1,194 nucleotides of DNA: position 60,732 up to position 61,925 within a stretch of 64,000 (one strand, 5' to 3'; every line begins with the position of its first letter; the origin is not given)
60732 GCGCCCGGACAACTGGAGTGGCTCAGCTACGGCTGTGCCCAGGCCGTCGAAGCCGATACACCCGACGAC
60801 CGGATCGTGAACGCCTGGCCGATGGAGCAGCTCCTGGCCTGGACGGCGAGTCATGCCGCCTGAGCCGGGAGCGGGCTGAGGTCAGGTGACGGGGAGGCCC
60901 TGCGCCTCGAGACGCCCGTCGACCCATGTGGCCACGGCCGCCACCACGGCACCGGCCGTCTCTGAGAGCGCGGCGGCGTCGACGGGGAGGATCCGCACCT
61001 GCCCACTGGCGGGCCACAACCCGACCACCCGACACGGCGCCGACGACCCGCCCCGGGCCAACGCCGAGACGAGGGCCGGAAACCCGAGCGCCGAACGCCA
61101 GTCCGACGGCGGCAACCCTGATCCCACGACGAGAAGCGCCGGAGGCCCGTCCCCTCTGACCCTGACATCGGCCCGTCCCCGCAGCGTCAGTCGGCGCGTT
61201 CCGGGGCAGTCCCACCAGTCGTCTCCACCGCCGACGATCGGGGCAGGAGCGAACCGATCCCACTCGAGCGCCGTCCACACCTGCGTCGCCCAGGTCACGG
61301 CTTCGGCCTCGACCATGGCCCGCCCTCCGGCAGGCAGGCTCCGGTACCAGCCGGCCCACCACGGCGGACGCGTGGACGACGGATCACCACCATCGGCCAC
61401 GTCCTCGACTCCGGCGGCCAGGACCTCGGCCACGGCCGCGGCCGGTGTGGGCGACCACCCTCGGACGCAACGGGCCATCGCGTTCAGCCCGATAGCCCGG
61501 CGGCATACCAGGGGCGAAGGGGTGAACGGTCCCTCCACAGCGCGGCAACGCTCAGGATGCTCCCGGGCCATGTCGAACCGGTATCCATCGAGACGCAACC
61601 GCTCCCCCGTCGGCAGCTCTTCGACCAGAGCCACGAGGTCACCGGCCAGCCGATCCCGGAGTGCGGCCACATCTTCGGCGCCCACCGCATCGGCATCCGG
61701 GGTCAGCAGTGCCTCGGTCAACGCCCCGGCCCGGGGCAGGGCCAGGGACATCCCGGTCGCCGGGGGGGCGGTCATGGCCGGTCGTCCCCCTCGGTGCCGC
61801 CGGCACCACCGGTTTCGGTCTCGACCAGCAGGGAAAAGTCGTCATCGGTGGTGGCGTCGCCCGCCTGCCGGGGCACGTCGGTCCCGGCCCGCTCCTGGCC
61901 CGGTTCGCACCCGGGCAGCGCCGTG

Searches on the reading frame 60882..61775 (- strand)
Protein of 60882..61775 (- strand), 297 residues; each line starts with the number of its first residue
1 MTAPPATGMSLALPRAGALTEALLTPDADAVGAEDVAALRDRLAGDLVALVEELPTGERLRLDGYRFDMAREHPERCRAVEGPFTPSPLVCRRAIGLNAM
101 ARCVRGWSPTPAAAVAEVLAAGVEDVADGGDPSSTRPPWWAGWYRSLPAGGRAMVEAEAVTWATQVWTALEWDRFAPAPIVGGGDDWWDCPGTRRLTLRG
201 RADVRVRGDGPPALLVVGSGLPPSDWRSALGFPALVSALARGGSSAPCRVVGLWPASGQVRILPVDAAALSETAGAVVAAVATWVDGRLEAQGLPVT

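Call 35: find_encoding_contigs(protein=window:60882-61775:-, flank=10000, max_places=2)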
Protein window:60882-61775:- (297 aa): 8 contigs read that carry it; 2 places shown.
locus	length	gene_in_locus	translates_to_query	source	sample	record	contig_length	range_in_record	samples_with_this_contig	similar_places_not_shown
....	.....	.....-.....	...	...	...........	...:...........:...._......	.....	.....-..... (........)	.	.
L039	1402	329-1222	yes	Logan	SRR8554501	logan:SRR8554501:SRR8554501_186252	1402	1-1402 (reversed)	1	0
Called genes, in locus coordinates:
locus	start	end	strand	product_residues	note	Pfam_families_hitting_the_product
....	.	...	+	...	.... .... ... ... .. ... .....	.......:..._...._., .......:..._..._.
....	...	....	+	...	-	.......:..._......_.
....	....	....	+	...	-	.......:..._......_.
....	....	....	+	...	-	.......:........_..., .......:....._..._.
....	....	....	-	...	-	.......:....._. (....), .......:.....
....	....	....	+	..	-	-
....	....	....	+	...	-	-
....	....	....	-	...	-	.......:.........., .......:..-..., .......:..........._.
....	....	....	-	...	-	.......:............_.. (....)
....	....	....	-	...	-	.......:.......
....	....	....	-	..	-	-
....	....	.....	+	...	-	-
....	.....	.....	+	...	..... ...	-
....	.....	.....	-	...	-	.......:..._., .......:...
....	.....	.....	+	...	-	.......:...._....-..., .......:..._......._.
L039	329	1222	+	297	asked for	-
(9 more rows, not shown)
